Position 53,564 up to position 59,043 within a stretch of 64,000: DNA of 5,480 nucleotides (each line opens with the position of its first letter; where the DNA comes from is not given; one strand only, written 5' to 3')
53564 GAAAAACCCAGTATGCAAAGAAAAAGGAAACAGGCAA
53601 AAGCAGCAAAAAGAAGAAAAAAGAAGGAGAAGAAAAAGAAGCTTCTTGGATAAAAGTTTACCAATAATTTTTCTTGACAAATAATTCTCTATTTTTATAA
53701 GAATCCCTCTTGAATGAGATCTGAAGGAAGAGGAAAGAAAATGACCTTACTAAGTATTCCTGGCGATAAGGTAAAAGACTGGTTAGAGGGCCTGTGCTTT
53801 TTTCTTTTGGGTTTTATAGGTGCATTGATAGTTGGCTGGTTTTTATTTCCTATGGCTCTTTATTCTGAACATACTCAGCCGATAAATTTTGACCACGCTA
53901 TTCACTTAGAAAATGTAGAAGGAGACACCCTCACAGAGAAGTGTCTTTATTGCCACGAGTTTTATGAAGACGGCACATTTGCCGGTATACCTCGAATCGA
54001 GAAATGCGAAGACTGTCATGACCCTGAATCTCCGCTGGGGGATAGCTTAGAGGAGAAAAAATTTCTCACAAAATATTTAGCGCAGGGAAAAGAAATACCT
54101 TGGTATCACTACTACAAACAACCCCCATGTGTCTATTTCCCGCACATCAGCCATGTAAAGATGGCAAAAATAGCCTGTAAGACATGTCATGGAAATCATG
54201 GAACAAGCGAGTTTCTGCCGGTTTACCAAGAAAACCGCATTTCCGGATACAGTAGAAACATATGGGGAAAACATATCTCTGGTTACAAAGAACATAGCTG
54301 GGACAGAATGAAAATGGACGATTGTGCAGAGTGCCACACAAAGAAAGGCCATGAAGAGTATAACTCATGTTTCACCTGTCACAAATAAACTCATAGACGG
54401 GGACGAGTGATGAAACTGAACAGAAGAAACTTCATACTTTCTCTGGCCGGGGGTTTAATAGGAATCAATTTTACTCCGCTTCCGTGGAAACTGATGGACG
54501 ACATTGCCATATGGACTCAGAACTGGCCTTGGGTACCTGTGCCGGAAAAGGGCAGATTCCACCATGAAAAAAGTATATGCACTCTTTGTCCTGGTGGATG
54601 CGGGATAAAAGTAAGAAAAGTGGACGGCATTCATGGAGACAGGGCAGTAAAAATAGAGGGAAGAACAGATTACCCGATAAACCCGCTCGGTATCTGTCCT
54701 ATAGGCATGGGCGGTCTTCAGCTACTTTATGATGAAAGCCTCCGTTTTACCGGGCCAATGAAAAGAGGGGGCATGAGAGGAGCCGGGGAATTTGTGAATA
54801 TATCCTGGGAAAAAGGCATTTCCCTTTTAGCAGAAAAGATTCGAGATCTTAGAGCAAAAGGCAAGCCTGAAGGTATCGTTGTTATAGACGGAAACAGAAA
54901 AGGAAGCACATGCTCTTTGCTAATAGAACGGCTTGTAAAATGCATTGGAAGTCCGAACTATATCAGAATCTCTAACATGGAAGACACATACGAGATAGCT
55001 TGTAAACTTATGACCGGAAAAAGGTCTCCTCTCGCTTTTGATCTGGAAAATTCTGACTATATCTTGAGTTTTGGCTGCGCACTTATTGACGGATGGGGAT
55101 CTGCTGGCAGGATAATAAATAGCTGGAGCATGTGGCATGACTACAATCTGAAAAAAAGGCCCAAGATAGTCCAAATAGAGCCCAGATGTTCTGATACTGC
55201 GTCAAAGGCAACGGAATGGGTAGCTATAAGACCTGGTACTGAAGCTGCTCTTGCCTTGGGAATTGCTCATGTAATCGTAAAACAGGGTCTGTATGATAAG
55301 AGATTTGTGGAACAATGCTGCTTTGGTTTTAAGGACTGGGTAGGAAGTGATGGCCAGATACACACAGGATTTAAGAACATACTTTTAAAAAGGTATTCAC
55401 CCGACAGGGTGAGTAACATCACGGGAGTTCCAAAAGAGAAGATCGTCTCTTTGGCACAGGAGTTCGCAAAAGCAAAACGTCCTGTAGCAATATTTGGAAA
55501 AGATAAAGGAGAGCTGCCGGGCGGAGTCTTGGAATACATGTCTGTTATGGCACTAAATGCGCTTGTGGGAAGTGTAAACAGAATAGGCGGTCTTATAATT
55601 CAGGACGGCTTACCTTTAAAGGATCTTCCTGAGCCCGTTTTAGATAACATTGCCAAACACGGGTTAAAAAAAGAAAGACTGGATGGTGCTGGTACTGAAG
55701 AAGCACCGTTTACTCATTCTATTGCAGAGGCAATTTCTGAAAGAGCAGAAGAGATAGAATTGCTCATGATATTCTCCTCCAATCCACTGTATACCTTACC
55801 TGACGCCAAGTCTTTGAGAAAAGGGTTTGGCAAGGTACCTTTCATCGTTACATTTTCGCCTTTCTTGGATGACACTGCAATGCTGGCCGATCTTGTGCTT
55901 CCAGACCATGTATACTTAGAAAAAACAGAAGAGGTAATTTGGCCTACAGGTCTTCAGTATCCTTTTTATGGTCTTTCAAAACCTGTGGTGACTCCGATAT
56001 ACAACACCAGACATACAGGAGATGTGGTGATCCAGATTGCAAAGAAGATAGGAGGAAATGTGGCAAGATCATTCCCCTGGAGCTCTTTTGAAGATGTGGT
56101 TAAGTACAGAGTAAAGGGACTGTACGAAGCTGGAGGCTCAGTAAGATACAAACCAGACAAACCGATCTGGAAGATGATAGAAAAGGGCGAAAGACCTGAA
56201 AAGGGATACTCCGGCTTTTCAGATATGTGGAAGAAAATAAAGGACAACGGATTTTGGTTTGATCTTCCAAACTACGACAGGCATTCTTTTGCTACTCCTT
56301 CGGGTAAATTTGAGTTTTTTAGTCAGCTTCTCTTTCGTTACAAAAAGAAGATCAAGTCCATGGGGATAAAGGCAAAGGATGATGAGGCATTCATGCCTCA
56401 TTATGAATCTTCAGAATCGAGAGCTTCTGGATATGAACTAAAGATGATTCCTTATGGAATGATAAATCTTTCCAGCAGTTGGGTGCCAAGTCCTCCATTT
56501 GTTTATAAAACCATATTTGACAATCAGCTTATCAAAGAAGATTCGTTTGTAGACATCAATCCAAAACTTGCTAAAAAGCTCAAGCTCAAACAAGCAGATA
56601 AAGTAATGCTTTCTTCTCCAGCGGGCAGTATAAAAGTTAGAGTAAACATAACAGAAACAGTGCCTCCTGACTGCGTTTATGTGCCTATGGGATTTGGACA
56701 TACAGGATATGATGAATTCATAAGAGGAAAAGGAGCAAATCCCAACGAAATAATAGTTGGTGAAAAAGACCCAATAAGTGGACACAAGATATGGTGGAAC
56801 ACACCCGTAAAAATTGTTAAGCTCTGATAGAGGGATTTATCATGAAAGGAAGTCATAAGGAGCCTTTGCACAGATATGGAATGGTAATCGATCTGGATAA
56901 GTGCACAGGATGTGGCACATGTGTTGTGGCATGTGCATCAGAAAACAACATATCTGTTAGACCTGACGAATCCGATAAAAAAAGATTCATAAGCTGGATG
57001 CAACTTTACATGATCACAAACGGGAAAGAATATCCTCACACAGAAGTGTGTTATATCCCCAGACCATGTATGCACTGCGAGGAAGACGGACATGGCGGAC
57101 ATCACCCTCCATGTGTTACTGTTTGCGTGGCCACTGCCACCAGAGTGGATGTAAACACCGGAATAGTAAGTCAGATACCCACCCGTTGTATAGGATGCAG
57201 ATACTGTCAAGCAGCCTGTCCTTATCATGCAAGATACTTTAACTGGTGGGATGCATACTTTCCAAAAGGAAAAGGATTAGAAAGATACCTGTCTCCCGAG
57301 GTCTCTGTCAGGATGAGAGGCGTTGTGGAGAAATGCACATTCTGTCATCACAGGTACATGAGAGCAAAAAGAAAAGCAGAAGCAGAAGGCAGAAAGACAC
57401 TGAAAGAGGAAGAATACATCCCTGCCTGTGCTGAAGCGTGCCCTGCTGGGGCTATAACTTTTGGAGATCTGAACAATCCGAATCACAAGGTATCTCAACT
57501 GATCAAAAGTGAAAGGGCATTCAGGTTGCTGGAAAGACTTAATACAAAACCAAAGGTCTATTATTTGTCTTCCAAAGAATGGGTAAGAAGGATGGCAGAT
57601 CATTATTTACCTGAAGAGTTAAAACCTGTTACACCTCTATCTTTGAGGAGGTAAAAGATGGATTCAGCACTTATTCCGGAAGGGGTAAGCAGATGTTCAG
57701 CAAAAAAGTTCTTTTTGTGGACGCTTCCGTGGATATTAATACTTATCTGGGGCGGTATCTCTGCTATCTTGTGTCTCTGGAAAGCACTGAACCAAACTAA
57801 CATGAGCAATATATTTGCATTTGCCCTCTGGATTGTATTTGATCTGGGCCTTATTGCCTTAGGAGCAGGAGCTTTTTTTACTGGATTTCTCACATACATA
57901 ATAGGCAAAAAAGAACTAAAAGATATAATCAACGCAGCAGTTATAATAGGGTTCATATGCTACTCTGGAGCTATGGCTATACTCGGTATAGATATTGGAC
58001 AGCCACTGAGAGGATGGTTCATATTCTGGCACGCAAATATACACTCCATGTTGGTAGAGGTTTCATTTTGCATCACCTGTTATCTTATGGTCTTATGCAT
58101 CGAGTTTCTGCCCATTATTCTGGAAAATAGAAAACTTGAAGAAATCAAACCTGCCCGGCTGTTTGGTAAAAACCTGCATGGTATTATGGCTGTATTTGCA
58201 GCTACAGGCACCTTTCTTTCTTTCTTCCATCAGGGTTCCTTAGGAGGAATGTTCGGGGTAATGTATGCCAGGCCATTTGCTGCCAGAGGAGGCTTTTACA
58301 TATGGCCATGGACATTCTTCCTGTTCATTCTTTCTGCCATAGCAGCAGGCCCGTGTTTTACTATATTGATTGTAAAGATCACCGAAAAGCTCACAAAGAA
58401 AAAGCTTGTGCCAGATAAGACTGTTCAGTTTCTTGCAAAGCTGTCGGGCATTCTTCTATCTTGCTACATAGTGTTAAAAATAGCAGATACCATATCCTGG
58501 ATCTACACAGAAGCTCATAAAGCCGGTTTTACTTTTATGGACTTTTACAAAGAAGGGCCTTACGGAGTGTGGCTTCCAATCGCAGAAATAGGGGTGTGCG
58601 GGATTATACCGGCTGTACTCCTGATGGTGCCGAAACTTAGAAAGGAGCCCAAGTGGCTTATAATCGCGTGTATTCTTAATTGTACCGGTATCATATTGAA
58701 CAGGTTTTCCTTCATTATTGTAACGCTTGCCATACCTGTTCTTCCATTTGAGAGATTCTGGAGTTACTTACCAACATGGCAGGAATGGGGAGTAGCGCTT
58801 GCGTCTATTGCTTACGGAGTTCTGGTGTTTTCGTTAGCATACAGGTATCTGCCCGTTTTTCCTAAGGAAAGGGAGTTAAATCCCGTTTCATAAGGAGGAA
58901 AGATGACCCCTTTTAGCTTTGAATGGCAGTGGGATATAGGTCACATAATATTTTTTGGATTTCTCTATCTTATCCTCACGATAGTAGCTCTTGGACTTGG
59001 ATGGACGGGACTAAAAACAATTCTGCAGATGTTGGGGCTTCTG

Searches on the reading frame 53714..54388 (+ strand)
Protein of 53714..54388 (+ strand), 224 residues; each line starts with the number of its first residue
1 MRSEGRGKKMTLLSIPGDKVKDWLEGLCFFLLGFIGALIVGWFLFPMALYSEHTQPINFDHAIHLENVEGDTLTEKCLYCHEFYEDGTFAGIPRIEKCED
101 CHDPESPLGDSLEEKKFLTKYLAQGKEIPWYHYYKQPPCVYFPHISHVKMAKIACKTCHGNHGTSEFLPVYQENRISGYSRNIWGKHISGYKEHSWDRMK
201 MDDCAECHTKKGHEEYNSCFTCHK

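Call 74: search_protein_families(library=pfam, proteins=[window:53714-54388:+], max_evalue=0.00001)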
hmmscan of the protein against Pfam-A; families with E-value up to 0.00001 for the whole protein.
window:53714-54388:+ (224 aa): 2 families
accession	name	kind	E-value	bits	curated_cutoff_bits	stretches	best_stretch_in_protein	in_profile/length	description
PF14522.11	Cytochrome_C7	-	7.4e-09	35.7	24.8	0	140-224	1-67/67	Cytochrome c7 and related cytochrome c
PF02085.21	Cytochrom_CIII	-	2.3e-07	31.5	22.9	0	52-110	16-58/101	Class III cytochrome C family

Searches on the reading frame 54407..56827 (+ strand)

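Call 74: search_protein_families(library=pfam, proteins=[window:54407-56827:+], max_evalue=0.00001)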
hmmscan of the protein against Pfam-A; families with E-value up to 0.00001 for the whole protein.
window:54407-56827:+ (806 aa): 3 families
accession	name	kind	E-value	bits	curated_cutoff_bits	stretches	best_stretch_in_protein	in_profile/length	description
PF00384.28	Molybdopterin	-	3.2e-32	112.4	24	1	113-546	1-352/353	Molybdopterin oxidoreductase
PF01568.27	Molydop_binding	-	6.9e-16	58.7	26.8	1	710-792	26-102/110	Molydopterin dinucleotide binding domain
PF04879.21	Molybdop_Fe4S4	-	4e-08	33.5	22.7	1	55-108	5-54/55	Molybdopterin oxidoreductase Fe4S4 domain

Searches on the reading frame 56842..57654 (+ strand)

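Call 74: search_protein_families(library=pfam, proteins=[window:56842-57654:+], max_evalue=0.00001)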
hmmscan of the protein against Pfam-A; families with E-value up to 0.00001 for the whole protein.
window:56842-57654:+ (270 aa): 8 families
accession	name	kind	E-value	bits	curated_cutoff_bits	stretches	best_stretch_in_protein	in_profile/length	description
PF12838.12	Fer4_7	-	1.7e-15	57.7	27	0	20-97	1-50/52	4Fe-4S dicluster domain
PF13247.11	Fer4_11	-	7.2e-11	42.6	26.2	1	68-138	2-66/100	4Fe-4S dicluster domain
PF12797.12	Fer4_2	-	9.1e-10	38.3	24.5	1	13-32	2-21/22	4Fe-4S binding domain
PF13237.11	Fer4_10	-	1.9e-09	37.7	25.5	0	110-169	3-46/53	4Fe-4S dicluster domain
PF00037.32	Fer4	-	2.2e-09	37.2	21.1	0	112-131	4-23/24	4Fe-4S binding domain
PF13187.11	Fer4_9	-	8.4e-09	35.8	27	0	20-97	1-49/52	4Fe-4S dicluster domain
PF12837.12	Fer4_6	-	1e-07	32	25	0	15-32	3-20/24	4Fe-4S binding domain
PF13459.11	Fer4_15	-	6.8e-06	27.1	22.4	0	15-31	2-18/66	4Fe-4S single cluster domain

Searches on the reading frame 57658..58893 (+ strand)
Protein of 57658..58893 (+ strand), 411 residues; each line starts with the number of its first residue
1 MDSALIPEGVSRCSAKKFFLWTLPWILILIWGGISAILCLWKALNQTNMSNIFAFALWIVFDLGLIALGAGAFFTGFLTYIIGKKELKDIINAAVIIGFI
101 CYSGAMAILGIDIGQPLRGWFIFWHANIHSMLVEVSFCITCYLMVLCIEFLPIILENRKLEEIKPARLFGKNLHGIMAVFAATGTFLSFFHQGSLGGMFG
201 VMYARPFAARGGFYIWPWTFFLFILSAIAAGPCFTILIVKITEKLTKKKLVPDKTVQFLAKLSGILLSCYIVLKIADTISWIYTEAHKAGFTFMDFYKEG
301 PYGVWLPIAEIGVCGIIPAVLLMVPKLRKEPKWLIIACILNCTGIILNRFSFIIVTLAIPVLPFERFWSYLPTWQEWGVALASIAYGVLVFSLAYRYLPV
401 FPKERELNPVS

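Call 74: search_protein_families(library=pfam, proteins=[window:57658-58893:+], max_evalue=0.00001)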
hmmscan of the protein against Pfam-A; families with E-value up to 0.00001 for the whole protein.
window:57658-58893:+ (411 aa): 1 family
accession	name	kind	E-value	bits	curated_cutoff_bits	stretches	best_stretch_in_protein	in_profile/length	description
PF03916.19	NrfD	-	5.9e-17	62.7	25.8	1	47-356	3-308/313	Polysulphide reductase, NrfD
